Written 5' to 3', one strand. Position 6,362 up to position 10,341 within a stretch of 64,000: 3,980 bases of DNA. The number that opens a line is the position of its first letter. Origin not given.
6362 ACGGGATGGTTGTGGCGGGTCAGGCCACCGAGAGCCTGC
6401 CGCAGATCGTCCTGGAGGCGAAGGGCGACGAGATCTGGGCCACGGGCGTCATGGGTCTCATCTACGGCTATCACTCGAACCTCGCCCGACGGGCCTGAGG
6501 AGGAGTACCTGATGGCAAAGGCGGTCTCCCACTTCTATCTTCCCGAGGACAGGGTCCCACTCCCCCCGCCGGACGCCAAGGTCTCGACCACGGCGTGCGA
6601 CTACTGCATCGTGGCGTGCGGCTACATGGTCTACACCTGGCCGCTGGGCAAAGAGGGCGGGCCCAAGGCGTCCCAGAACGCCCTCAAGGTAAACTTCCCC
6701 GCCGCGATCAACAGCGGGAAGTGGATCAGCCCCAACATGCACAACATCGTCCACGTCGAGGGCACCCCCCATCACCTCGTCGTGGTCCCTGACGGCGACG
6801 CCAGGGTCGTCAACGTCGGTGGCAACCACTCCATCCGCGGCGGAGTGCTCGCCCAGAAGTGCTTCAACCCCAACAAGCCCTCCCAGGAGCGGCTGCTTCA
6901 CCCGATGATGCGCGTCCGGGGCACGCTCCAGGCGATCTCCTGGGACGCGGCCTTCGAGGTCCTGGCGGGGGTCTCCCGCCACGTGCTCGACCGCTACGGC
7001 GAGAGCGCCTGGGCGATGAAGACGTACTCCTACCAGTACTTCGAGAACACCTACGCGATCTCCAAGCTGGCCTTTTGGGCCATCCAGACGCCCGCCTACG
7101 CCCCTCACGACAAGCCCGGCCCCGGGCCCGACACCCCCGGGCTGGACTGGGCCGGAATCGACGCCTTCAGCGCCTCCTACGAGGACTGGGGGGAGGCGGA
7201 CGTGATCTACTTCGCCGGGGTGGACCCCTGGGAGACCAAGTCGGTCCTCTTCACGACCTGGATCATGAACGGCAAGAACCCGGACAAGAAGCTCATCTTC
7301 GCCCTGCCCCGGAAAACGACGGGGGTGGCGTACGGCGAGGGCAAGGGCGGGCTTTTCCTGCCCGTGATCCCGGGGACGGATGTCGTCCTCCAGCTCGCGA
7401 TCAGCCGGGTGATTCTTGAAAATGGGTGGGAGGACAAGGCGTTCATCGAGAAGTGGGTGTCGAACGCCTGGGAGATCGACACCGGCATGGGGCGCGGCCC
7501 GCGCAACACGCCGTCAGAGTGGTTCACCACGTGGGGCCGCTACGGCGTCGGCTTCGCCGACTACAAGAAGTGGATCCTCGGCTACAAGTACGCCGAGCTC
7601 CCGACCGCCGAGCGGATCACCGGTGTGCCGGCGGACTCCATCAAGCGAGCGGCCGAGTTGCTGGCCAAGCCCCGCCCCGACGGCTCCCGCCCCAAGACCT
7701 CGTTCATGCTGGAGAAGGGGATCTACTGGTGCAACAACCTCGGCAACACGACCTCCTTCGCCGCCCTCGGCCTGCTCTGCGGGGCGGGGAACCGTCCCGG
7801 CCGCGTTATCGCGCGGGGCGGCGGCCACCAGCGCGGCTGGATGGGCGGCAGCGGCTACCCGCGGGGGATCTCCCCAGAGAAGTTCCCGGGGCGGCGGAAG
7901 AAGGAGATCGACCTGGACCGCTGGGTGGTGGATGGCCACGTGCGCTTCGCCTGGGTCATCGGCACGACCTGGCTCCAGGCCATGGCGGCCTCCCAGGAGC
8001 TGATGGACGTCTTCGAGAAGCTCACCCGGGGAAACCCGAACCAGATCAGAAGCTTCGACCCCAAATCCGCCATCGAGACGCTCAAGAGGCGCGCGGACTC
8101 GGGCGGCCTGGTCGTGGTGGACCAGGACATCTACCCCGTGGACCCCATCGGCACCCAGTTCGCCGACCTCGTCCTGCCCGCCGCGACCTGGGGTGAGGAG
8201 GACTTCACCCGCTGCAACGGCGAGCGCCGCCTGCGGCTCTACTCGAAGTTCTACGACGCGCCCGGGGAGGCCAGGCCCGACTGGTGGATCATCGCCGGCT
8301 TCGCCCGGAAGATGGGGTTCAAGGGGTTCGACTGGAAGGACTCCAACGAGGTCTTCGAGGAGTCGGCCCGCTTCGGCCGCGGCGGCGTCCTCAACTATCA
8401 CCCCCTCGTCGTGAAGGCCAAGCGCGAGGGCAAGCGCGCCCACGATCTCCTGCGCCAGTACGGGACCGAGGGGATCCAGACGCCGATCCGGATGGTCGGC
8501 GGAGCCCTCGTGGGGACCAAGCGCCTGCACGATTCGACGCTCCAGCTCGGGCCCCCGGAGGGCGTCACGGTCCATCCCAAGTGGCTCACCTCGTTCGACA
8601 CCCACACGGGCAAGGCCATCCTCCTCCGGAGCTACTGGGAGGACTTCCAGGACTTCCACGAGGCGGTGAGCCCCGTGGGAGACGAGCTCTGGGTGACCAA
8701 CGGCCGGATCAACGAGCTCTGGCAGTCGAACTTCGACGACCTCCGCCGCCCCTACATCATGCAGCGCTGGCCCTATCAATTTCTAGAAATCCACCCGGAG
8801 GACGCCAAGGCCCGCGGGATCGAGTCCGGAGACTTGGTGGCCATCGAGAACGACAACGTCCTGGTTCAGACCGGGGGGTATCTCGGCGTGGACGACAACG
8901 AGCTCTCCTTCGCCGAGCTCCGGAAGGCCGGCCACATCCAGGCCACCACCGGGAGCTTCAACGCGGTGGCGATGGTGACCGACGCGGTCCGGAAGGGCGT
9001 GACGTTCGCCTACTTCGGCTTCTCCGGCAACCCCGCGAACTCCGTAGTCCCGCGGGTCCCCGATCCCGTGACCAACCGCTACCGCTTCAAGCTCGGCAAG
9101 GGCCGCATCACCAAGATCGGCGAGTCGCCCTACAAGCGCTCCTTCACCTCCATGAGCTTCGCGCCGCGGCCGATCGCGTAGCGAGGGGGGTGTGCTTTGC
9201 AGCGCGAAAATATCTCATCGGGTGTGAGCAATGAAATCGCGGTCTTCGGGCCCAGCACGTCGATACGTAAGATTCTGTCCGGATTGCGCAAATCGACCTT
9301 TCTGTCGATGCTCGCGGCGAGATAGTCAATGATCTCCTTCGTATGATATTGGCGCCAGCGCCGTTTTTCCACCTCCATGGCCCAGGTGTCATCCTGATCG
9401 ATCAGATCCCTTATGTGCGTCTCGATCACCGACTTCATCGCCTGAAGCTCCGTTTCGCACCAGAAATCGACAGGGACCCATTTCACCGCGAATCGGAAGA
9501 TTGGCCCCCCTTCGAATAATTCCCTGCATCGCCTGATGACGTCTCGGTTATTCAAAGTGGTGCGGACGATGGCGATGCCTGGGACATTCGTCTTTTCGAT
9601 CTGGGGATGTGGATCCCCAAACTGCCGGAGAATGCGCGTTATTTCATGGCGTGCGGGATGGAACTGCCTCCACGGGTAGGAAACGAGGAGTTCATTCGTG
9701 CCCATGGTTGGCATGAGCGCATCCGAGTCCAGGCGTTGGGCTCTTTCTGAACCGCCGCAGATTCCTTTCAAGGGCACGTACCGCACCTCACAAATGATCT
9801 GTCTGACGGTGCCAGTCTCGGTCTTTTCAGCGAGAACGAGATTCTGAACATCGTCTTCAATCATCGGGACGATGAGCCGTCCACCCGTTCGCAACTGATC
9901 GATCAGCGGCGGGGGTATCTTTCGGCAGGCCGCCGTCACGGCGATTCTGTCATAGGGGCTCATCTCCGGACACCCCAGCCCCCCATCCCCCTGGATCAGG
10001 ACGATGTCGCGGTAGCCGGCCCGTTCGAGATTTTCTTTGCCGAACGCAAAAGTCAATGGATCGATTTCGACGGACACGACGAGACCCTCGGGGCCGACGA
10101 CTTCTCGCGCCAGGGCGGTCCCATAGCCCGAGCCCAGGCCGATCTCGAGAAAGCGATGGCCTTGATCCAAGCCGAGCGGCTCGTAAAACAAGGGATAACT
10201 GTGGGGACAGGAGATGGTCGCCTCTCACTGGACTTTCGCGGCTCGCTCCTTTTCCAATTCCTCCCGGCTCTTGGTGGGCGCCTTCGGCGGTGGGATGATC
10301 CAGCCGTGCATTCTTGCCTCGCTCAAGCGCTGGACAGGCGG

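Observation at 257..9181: Iodate-reductase-like module (two di-heme peroxidases + Rieske + AioA/IdrA-type Mo subunit) under a NarXL-type two-component system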

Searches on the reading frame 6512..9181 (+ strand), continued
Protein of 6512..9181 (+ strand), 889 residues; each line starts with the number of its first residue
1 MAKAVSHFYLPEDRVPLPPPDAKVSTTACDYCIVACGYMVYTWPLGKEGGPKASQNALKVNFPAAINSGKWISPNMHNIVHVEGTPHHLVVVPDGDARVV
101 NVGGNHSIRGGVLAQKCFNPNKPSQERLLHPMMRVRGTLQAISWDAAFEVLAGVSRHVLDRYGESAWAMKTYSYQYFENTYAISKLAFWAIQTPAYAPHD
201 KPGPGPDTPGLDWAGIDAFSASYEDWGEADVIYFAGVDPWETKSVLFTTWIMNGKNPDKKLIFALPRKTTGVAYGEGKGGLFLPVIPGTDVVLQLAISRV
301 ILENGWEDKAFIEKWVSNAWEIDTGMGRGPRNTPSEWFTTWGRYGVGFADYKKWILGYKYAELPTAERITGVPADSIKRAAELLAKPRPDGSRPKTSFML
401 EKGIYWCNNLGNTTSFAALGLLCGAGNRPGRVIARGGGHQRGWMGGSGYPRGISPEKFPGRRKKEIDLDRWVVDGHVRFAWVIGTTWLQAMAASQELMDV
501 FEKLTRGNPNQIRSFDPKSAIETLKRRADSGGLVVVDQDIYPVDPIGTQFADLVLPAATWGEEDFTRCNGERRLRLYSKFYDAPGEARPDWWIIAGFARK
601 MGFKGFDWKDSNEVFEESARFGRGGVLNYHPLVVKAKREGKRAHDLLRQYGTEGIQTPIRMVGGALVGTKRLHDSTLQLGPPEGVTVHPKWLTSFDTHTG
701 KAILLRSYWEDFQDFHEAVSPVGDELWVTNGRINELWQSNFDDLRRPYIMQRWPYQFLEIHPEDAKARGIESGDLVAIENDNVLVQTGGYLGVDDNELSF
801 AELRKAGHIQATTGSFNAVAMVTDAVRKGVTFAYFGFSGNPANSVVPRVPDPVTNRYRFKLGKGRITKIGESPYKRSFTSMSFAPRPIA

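Call 82: search_protein_families(library=ncbifam, proteins=[L008:5824-6564:+, L069:6295-7023:+, P0381, L094:7144-8250:+, L094:8261-9400:+], max_evalue=0.01)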
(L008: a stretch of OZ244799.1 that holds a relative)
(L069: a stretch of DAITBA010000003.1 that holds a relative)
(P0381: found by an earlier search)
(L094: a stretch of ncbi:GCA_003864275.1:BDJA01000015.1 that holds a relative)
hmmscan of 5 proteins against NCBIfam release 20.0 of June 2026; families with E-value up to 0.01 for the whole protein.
L008:5824-6564:+ (246 aa): 0 families

L069:6295-7023:+ (242 aa): 0 families

P0381 (892 aa): 20 families
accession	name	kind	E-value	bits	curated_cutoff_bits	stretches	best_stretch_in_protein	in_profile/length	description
TIGR02693.1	arsenite_ox_L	equivalog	2.2e-126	422.9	359.05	1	13-785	2-751/806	arsenate reductase (azurin) large subunit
TIGR01591.1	Fdh-alpha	equivalog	8.2e-48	163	666.25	3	90-314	16-240/672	formate dehydrogenase subunit alpha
NF047855.1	AssmNtatRedNasC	equivalog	8.1e-33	113.6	1100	3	122-314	74-265/708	assimilatory nitrate reductase catalytic subunit NasC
NF010055.0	PRK13532.1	equivalog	2.8e-31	108.6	904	3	87-385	65-366/830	nitrate reductase catalytic subunit NapA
TIGR01706.1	NAPA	equivalog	4.3e-27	94.8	930.55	3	721-784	708-771/830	periplasmic nitrate reductase subunit alpha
TIGR02166.1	dmsA_ynfE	subfamily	3.1e-26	91.7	777.7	1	105-385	89-359/794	DMSO/selenate family reductase complex A subunit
NF041323.1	Nitr_red_NasA_Halo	equivalog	3.9e-19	68.6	1000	2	104-310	29-234/673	assimilatory nitrate reductase NasA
NF012032.0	PRK15488.1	equivalog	1.8e-15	56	694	1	101-313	79-282/759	thiosulfate reductase PhsA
TIGR03479.1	DMSO_red_II_alp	subfamily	1.4e-14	53.1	984.75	1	114-308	109-303/913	molybdopterin-dependent oxidoreductase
NF041885.1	selenate_YnfE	exception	5.2e-14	51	1675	1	87-313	71-307/805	selenate/tellurate reductase subunit YnfE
NF041884.1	selenate_YnfF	exception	1.4e-13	49.7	1650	1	89-313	70-300/798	selenate/tellurate reductase subunit YnfF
NF011566.1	PRK14990.1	exception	1.1e-11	43.6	1600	1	105-313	104-320/814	dimethylsulfoxide reductase subunit A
NF005895.0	PRK07860.1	equivalog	2.7e-08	32.3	802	1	121-289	287-451/811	NADH-quinone oxidoreductase subunit G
TIGR00509.1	bisC_fam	subfamily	3.1e-08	32.3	1017.55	0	253-312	204-259/772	molybdopterin guanine dinucleotide-containing S/N-oxide reductase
TIGR01973.1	NuoG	equivalog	9.8e-08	31.2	470.05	1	122-245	266-381/606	NADH-quinone oxidoreductase subunit NuoG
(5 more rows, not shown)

L094:7144-8250:+ (368 aa): 7 families
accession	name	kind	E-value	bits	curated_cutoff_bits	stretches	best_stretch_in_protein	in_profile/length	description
TIGR03791.1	TTQ_mauG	equivalog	1.9e-60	204.6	443.85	2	50-240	6-196/291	tryptophan tryptophylquinone biosynthesis enzyme MauG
TIGR04039.1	MXAN_0977_Heme2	hypoth_equivalog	2.7e-46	158.2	362.85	1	48-352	10-328/336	MbnH family di-heme enzyme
TIGR03981.2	SAM_quin_mod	hypoth_equivalog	2e-32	112.6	340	3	139-237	199-301/411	His-Xaa-Ser system-associated MauG-like protein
TIGR04484.1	thiosulf_SoxA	equivalog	1.3e-05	24.6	110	1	45-79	103-135/212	sulfur oxidation c-type cytochrome SoxA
NF052341.1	hydrazine_gamma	equivalog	3.2e-05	23.1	625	1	164-315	163-311/339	hydrazine synthase subunit gamma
NF052342.1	hydrazine_BC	exception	0.00027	19.2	1250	1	171-342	520-687/690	hydrazine synthase subunit beta-gamma fusion subunit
NF040606.1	CytoC_perox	subfamily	0.0016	17.7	150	0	262-311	425-452/524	di-heme-cytochrome C peroxidase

L094:8261-9400:+ (379 aa): 6 families
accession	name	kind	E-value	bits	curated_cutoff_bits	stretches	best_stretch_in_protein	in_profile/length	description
TIGR04039.1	MXAN_0977_Heme2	hypoth_equivalog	9.8e-66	222.1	362.85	1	41-358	1-325/336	MbnH family di-heme enzyme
TIGR03791.1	TTQ_mauG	equivalog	1.2e-63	215.1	443.85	2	49-240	3-193/291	tryptophan tryptophylquinone biosynthesis enzyme MauG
TIGR03981.2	SAM_quin_mod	hypoth_equivalog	3.7e-38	131.5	340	3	166-241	227-302/411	His-Xaa-Ser system-associated MauG-like protein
NF052341.1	hydrazine_gamma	equivalog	3.4e-09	36.1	625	1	43-354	59-339/339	hydrazine synthase subunit gamma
NF052342.1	hydrazine_BC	exception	3.3e-08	32.2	1250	1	43-354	410-690/690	hydrazine synthase subunit beta-gamma fusion subunit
TIGR04484.1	thiosulf_SoxA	equivalog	0.01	15.2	110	0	39-78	95-132/212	sulfur oxidation c-type cytochrome SoxA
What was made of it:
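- On AioBA arsenite oxidase: The scores are above the curated cut-offs, but so is validated IdrA at 422.9 (call 82).
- On MauG / MbnH di-haem maturases: The SCT Idr peroxidases behave the same way (call 82).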

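Call 83: search_protein_families(library=ncbifam, proteins=[L083:6010-8547:+, L087:2980-5565:+, L083:5470-5997:+, L094:9412-9990:+], max_evalue=1e-30)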
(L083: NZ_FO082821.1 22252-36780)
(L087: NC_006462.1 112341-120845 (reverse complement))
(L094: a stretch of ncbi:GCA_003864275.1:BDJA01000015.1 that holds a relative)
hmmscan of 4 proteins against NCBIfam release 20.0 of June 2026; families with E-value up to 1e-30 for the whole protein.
L083:6010-8547:+ (845 aa): 3 families
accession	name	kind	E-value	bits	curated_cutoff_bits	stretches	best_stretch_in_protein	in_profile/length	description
TIGR02693.1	arsenite_ox_L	equivalog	0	1499.5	359.05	1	9-825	1-806/806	arsenate reductase (azurin) large subunit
TIGR01591.1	Fdh-alpha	equivalog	1.5e-54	185.3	666.25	1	86-819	22-669/672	formate dehydrogenase subunit alpha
NF047855.1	AssmNtatRedNasC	equivalog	1.9e-31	109.1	1100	0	118-336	72-263/708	assimilatory nitrate reductase catalytic subunit NasC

L087:2980-5565:+ (861 aa): 4 families
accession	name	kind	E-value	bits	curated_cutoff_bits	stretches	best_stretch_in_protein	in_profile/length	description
TIGR02693.1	arsenite_ox_L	equivalog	0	1467.7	359.05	1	9-841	1-806/806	arsenate reductase (azurin) large subunit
TIGR01591.1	Fdh-alpha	equivalog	2.4e-72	244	666.25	0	88-433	23-320/672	formate dehydrogenase subunit alpha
NF047855.1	AssmNtatRedNasC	equivalog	9.8e-50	169.5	1100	0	533-838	439-706/708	assimilatory nitrate reductase catalytic subunit NasC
NF041323.1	Nitr_red_NasA_Halo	equivalog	8.6e-31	107.2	1000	0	530-834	402-668/673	assimilatory nitrate reductase NasA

L083:5470-5997:+ (175 aa): 1 family
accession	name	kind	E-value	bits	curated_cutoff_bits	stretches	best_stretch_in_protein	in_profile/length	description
TIGR02694.1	arsenite_ox_S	equivalog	1.6e-69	231.7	95.65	1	46-174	1-129/129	arsenate reductase (azurin) small subunit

L094:9412-9990:+ (192 aa): 1 family
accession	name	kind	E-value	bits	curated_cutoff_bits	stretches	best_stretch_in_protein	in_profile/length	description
TIGR02694.1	arsenite_ox_S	equivalog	3.1e-33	114.4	95.65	1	59-183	3-125/129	arsenate reductase (azurin) small subunit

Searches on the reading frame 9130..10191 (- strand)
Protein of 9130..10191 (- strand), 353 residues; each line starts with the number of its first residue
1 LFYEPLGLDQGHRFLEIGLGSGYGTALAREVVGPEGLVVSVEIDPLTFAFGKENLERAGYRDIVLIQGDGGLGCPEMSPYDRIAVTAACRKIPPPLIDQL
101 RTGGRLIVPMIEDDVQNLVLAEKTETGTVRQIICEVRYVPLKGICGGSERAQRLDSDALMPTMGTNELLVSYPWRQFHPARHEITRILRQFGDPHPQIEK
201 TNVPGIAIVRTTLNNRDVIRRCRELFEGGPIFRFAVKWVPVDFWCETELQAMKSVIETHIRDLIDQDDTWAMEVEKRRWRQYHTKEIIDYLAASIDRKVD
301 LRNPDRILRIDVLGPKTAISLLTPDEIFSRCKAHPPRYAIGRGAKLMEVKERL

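Call 50: search_protein_families(library=pfam, proteins=[window:9130-10191:-], max_evalue=0.0001)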
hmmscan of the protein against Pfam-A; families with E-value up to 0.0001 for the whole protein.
window:9130-10191:- (353 aa): 1 family
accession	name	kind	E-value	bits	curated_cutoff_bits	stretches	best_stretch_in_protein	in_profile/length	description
PF01135.25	PCMT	-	2.5e-37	129.1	20.3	1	2-142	65-206/210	Protein-L-isoaspartate(D-aspartate) O-methyltransferase (PCMT)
